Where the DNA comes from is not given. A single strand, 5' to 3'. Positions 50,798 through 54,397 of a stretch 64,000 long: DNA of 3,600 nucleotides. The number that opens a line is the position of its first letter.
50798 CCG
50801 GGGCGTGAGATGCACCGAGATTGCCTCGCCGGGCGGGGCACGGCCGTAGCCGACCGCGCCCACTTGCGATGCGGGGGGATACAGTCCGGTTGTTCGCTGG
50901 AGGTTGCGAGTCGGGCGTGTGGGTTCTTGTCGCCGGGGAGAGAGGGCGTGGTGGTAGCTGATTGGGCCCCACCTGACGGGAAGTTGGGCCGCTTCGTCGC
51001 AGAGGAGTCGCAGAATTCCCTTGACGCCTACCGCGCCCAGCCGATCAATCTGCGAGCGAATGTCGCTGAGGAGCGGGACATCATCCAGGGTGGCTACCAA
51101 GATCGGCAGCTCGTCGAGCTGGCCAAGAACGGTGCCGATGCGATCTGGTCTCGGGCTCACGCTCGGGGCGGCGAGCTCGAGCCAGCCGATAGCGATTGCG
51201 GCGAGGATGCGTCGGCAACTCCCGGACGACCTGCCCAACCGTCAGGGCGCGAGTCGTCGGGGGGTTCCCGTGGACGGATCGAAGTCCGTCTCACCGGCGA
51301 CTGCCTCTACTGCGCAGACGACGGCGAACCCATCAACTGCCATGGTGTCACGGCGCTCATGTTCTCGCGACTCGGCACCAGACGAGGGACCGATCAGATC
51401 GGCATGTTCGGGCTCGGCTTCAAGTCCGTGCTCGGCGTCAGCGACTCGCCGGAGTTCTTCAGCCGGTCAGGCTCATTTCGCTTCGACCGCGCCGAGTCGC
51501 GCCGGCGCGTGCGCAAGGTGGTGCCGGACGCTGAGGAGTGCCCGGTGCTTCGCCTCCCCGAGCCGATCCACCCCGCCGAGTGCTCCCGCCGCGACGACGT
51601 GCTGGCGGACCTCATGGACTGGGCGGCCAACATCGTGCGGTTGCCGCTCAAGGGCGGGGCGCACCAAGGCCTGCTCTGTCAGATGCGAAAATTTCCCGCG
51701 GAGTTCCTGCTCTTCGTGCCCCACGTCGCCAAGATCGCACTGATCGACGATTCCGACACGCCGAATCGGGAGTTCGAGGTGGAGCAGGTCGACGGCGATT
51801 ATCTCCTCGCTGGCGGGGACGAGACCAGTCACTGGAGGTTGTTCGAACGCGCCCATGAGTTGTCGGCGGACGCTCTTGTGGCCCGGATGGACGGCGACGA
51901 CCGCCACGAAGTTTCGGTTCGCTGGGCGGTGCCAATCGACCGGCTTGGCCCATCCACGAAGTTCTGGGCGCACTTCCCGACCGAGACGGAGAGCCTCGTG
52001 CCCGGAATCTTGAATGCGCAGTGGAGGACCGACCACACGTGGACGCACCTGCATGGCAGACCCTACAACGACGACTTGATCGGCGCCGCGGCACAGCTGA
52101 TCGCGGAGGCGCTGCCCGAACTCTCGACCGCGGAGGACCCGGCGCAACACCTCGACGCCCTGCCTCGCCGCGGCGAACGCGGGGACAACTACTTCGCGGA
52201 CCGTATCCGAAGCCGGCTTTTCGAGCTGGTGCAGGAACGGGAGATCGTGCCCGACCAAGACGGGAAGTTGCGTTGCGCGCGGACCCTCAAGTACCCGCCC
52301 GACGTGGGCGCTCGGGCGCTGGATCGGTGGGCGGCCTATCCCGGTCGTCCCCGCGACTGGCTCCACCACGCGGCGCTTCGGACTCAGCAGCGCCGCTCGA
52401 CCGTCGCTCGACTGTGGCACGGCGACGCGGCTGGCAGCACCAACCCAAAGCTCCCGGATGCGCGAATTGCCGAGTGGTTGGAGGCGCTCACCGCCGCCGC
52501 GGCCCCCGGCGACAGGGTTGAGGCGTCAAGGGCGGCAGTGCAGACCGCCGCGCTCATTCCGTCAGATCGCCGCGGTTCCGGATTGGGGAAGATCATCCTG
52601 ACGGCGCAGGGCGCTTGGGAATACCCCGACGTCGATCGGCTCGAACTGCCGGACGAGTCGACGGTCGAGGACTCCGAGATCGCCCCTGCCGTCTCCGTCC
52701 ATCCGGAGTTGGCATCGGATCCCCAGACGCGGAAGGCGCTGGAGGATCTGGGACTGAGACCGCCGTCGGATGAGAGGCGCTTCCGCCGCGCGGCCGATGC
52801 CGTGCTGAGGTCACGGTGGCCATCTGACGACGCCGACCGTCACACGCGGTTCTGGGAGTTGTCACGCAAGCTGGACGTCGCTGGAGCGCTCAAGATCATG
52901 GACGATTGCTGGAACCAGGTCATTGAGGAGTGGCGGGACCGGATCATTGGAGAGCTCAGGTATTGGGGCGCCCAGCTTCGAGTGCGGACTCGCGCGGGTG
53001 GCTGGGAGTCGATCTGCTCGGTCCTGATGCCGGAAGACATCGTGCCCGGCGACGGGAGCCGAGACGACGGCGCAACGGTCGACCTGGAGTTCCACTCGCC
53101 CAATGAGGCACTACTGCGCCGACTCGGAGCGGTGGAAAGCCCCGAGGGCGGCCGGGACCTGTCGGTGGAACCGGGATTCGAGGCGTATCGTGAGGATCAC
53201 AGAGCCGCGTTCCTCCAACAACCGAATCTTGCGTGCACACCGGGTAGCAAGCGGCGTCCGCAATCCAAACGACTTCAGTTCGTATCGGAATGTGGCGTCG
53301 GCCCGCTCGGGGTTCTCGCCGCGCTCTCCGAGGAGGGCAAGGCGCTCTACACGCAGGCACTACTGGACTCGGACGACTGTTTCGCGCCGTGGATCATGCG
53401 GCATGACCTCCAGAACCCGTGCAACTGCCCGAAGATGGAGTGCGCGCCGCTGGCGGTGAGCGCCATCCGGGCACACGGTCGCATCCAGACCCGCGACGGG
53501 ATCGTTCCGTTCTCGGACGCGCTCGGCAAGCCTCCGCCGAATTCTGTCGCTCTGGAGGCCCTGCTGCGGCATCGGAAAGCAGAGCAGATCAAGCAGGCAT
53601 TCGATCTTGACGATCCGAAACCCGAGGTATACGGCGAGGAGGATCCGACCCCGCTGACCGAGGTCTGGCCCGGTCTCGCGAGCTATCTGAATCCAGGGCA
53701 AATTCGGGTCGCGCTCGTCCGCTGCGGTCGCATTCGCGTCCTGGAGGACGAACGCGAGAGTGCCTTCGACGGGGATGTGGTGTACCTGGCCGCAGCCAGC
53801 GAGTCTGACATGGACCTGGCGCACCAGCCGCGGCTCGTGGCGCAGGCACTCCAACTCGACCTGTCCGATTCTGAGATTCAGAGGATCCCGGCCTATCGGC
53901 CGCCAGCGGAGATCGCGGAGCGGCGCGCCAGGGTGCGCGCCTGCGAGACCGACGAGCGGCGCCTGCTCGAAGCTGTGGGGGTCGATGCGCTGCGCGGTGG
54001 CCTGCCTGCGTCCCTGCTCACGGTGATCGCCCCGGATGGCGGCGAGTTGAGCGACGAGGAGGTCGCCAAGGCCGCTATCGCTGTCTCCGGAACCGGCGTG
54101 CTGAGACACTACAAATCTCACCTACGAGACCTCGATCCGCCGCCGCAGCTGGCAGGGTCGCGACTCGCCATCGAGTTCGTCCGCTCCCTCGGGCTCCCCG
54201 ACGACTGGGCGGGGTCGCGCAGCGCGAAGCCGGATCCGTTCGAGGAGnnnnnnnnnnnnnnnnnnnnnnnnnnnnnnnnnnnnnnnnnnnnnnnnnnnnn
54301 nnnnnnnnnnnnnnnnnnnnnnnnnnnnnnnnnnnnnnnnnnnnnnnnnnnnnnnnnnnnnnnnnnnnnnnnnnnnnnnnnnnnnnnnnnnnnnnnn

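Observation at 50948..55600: Solitary ~1550-aa GHKL-ATPase / SF2-helicase fusion gene: candidate single-gene defence or nucleic-acid surveillance system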

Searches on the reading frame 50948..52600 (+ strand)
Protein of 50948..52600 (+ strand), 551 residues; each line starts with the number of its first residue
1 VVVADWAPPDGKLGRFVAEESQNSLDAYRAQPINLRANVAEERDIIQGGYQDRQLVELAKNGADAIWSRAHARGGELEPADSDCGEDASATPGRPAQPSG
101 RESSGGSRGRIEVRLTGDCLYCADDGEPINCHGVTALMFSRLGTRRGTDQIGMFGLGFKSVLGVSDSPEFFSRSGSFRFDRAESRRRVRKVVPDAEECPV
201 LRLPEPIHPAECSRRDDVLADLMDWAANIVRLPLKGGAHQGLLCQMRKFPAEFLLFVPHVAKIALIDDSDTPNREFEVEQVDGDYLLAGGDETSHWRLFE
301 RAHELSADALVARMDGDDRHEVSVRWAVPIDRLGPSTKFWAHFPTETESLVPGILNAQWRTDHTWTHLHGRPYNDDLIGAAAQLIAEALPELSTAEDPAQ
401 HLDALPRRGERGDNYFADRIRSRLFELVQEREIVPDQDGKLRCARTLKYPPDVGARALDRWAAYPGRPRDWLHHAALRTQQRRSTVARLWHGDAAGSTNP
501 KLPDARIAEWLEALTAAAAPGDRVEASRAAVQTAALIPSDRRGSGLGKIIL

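Call 18: search_protein_families(library=pfam, proteins=[window:50948-52600:+], max_evalue=1)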
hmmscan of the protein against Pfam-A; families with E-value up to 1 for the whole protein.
window:50948-52600:+ (551 aa): 2 families
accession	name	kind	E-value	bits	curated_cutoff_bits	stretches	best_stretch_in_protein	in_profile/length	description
PF25794.1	SACS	-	0.00041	20.7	32.8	1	146-177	94-125/247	Sacsin domain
PF14019.11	DUF4235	-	0.67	10.4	27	0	488-533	22-66/77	Protein of unknown function (DUF4235)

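Call 49: find_homologous_proteins(query=window:50948-52507:+, max_evalue=0.00001)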
Query window:50948-52507:+ (520 aa): 356 proteins with E <= 0.00001 among 8000 candidates; the best 120 are listed.
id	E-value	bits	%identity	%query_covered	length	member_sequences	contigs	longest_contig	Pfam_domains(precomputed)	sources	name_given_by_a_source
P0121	8.0e-170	584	56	100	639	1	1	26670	-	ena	-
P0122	1.0e-151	525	53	99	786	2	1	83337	-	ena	-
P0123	4.2e-148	513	52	99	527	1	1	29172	PF25794.2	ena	-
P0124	3.7e-146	506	51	96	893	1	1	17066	PF25794.2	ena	-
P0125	4.0e-146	506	50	98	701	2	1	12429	-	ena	-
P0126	6.3e-146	506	51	99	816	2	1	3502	-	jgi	-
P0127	1.3e-142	495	54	85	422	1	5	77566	PF25794.2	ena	-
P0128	2.0e-142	494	50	100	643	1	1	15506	PF25794.2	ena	-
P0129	3.1e-142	493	48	99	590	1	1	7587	PF25794.2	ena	-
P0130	3.2e-142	493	49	100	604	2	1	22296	PF25794.2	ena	-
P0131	4.5e-142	493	55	84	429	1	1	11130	-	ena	-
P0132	1.2e-140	488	48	99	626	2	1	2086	PF25794.2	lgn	-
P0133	2.6e-139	484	49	94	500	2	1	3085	PF25794.2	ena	-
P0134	5.5e-139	483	48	99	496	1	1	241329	PF25794.2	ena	-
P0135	1.6e-138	481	47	98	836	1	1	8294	PF25794.2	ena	-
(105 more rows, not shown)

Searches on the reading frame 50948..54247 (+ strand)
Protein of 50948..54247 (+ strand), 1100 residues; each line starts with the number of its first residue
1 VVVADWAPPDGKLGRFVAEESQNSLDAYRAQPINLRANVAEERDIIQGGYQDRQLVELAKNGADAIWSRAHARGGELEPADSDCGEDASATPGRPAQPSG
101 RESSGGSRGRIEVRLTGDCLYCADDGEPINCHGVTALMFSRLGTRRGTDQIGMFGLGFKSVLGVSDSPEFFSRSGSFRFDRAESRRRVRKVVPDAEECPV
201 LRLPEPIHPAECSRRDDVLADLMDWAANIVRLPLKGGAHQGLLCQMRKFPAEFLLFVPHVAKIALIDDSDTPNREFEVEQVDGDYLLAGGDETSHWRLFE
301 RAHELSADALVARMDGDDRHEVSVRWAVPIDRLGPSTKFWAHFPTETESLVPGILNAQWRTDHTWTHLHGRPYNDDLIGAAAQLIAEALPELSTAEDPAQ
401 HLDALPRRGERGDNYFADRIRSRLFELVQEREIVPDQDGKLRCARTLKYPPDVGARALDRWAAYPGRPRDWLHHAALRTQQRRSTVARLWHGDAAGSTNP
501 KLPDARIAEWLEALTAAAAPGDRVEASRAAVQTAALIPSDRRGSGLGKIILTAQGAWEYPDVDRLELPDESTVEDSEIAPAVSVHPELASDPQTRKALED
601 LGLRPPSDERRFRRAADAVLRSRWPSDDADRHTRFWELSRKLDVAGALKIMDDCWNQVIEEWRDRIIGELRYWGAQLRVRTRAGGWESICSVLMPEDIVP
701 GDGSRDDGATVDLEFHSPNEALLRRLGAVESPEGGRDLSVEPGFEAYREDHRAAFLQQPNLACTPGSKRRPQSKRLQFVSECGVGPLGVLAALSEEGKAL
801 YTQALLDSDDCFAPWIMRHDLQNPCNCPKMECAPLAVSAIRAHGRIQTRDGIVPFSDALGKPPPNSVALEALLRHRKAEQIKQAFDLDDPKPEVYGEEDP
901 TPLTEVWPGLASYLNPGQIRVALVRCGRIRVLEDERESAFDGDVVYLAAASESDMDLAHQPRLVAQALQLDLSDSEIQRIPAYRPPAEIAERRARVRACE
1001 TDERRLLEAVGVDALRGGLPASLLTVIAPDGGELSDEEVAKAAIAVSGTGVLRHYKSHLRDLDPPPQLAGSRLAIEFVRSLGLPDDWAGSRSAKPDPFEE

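Call 46: predict_structure(alignment_id=A2)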
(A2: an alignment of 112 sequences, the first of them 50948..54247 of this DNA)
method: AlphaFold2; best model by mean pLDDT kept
length: 1100 residues; sequences in the alignment: 112
mean_pLDDT: 84.5   pTM: 0.59
mean pLDDT of the five models: 84.5, 83.2, 82.6, 82.5, 81.9
residues with pLDDT >= 90: 556; 70-90: 378; 50-70: 97; < 50: 69
segments of 3 or more residues with pLDDT < 50: 76-78, 80-104, 142-147, 151-153, 344-367
pLDDT, mean of each block of 10 residues (from residue 1): 74 94 96 92 78 84 81 54 44 40 63 96 93 83 48 61 92 94 95 93 93 95 95 94 90 87 91 90 90 90 90 74 85 60 44 43 46 86 93 93 86 78 91 95 95 94 95 93 91 70 92 95 97 96 92 96 88 63 93 96 91 90 74 93 95 89 67 83 94 95 92 96 95 93 92 89 67 90 95 97 96 92 74 95 95 95 90 93 89 86 87 84 90 84 86 67 89 81 71 83 89 86 77 82 85 86 80 86 82 54
secondary structure, 60 per line:
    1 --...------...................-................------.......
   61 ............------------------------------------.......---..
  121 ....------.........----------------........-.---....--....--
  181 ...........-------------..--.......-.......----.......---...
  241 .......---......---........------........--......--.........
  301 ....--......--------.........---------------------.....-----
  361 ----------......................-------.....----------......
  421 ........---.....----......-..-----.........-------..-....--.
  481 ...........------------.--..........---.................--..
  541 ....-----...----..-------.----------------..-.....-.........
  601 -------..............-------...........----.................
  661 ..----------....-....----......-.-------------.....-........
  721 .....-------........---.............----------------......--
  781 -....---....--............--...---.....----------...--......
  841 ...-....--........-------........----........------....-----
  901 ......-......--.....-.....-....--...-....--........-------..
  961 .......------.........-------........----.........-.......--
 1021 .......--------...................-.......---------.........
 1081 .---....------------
elements in order (helices of 4 or more, strands of 3 or more residues): H12-30 H32-47 H54-72 E109-115 E119-124 H131-139 H156-163 E169-172 E175-178 H181-191 H209-215 H217-223 E228-234 H238-247 H251-256 E260-267 E274-281 E284-289 E292-304 H307-312 E321-329 H351-354 H371-392 H400-404 H415-428 E432-436 E441-443 H455-463 H474-477 H480-491 H507-516 H520-536 H539-544 E550-552 H586-590 H592-600 H608-621 H629-639 H644-662 H673-676 E678-681 E686-688 H713-725 E733-737 H744-756 E776-778 E782-785 H789-792 H795-806 E815-819 E830-832 H835-843 E845-848 E851-854 H855-858 H866-873 H878-885 E892-895 H903-906 H908-913 H916-920 E922-926 E928-931 E934-936 E938-941 E944-948 H959-967 H974-982 H990-997 H1002-1010 H1012-1018 H1021-1027 H1036-1054 H1056-1062 H1072-1081 H1085-1088

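Call 48: fold_search(model_id=the predicted structure, library=pdb)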
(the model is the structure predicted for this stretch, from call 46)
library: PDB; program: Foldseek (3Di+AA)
matches with E <= 10: 233; with E <= 0.001: 5
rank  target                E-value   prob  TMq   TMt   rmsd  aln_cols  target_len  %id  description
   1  5v44_C                2.0e-04  1.00  0.13  0.45   6.4       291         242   14  Crystal structure of the SR1 domain of human sacsin (released 2017-05-24)
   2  5v46_B                2.2e-04  1.00  0.10  0.38   8.1       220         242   16  Crystal structure of the I113M, F270M, K291M, L308M mutant of SR1 domain of human sacsin (released 2017-05-24)
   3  9a6t_B                3.7e-04  1.00  0.18  0.27  13.1       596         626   12  Integrative model of DNAK-HTPG by crosslinking MS and deep learning (released 2024-09-18)
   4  5v46_A                4.7e-04  1.00  0.13  0.45   7.5       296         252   16  Crystal structure of the I113M, F270M, K291M, L308M mutant of SR1 domain of human sacsin (released 2017-05-24)
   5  5v45_A                7.7e-04  1.00  0.10  0.35   8.0       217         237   15  Crystal structure of the F270M, K291M, L318M mutant of SR1 domain of human sacsin (released 2017-05-24)
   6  8ffv_A                2.2e-03  1.00  0.13  0.22   6.9       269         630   15  Cryo-EM structure of the GR-Hsp90-FKBP52 complex (released 2023-11-01)
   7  7u4c_B                2.5e-03  1.00  0.13  0.55   7.2       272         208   13  Borrelia burgdorferi HtpG N-terminal domain (1-228) in complex with BX-2819 (released 2023-03-08)
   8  8gft_A                2.8e-03  0.99  0.16  0.25  13.5       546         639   11  Hsp90 provides platform for CRaf dephosphorylation by PP5 (released 2023-05-03)
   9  5wmt_C                3.2e-03  1.00  0.13  0.56  10.9       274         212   13  Structure of GRP94 N-terminal Domain bound to resorcinylic inhibitor BnIm. (released 2018-04-18)
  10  7zub_A                4.3e-03  1.00  0.13  0.23  12.9       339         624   12  Cryo-EM structure of the indirubin-bound Hsp90-XAP2-AHR complex (released 2022-11-23)
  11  9kqn_B                4.7e-03  1.00  0.12  0.20   8.5       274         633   14  Hsp90-Cdc37-PINK1 complex (released 2025-10-15)
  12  8gae_A                4.7e-03  0.95  0.16  0.25  16.2       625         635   11  Hsp90 provides platform for CRaf dephosphorylation by PP5 (released 2023-04-26)
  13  8tf0_C                5.1e-03  1.00  0.13  0.55   9.3       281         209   13  Crystal structure of Grp94 N-terminal domain bound to the purine inhibitor PU-H36 (released 2024-11-06)
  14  6baw_A                5.4e-03  1.00  0.12  0.55  10.6       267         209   13  Structure of GRP94 with a selective resorcinylic inhibitor. (released 2018-04-18)
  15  7zr0_B                5.4e-03  1.00  0.13  0.21  13.2       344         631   12  CryoEM structure of HSP90-CDC37-BRAF(V600E) complex. (released 2022-12-14)
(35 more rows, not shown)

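Call 96: search_protein_representatives(protein=window:50948-54247:+)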
Query: 1100 residues. Proteins with E-value up to 0.001 (for the whole library): 1491; up to 1e-10: 828; up to 1e-30: 449. The best 150 are listed.
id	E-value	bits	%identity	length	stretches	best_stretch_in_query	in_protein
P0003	0.0e+00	1085.3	54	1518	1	4-1099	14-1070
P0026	6.0e-289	978.2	50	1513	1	3-1099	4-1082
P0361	4.4e-285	965.4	50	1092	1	3-1098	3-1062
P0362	3.9e-272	922.5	50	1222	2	107-1099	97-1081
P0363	3.1e-223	760.6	45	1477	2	107-1094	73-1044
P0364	1.3e-217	741.9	49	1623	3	287-950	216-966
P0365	4.0e-212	723.8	46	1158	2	105-1094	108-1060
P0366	6.4e-207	706.6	43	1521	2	108-1099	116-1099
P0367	1.0e-205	702.6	42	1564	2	107-1100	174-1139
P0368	2.1e-203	695.0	46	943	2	110-953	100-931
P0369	7.3e-202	689.8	43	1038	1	138-1099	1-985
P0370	2.8e-200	684.6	42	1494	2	104-1099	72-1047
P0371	1.4e-199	682.2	41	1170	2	107-1097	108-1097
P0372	6.0e-197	673.5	41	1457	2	105-1095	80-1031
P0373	1.5e-193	662.3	42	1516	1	4-1099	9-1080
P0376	4.2e-185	634.3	43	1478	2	105-1100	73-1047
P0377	2.1e-180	618.8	39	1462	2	105-1100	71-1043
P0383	2.4e-172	592.1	39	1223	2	106-1100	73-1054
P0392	8.0e-134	464.5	37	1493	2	104-1100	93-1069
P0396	4.4e-129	448.8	36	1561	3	108-860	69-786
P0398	4.5e-128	445.5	34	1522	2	107-1100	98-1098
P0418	3.0e-116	406.3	34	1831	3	108-859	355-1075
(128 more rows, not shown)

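Call 97: find_encoding_contigs(protein=P0396, flank=10000, max_places=3)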
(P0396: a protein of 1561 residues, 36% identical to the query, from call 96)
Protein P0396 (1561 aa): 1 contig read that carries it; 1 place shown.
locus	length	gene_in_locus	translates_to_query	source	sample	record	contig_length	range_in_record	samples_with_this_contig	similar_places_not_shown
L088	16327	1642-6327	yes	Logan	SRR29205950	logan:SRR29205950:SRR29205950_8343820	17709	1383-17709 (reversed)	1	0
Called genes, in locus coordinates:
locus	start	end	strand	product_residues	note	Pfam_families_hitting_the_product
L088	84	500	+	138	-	-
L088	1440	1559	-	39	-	-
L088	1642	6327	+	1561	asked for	PF25794:SACS (weak), PF00270:DEAD, PF04851:ResIII, PF00271:Helicase_C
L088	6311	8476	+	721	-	PF00580:UvrD-helicase, PF13245:AAA_19, PF00580:UvrD-helicase, PF13361:UvrD_C, PF13538:UvrD_C_2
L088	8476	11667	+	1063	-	PF00271:Helicase_C (weak)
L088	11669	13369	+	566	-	PF09369:MZB (weak)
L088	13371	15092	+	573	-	PF08378:NERD, PF02562:PhoH (faint), PF09848:SLFN-g3_helicase (faint), PF13245:AAA_19 (weak), PF13604:AAA_30, PF13361:UvrD_C (weak), PF13538:UvrD_C_2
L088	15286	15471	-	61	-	-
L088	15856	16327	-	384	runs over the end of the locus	PF00145:DNA_methylase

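Call 98: find_encoding_contigs(protein=P0418, flank=10000, max_places=2)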
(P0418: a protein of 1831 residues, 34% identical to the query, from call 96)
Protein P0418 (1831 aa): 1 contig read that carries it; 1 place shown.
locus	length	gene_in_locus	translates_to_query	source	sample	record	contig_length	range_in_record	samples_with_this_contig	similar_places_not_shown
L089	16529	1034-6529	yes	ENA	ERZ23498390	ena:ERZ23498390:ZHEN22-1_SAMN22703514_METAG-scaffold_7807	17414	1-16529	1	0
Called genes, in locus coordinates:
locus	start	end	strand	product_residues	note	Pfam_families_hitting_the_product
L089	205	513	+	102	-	PF12728:HTH_17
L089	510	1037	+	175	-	-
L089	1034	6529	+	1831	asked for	PF00270:DEAD, PF04851:ResIII, PF00271:Helicase_C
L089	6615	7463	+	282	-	PF10367:zf-Vps39_C (faint), PF13391:HNH_2 (weak)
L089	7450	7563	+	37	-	-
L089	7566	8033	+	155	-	PF00383:dCMP_cyt_deam_1, PF14437:MafB19-deam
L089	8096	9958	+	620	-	PF00580:UvrD-helicase, PF13245:AAA_19, PF00580:UvrD-helicase (weak), PF13361:UvrD_C, PF13538:UvrD_C_2 (weak)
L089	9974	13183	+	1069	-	PF00271:Helicase_C (weak)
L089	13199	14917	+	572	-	PF09369:MZB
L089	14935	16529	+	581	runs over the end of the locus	PF08378:NERD, PF13245:AAA_19 (weak), PF13538:UvrD_C_2 (weak)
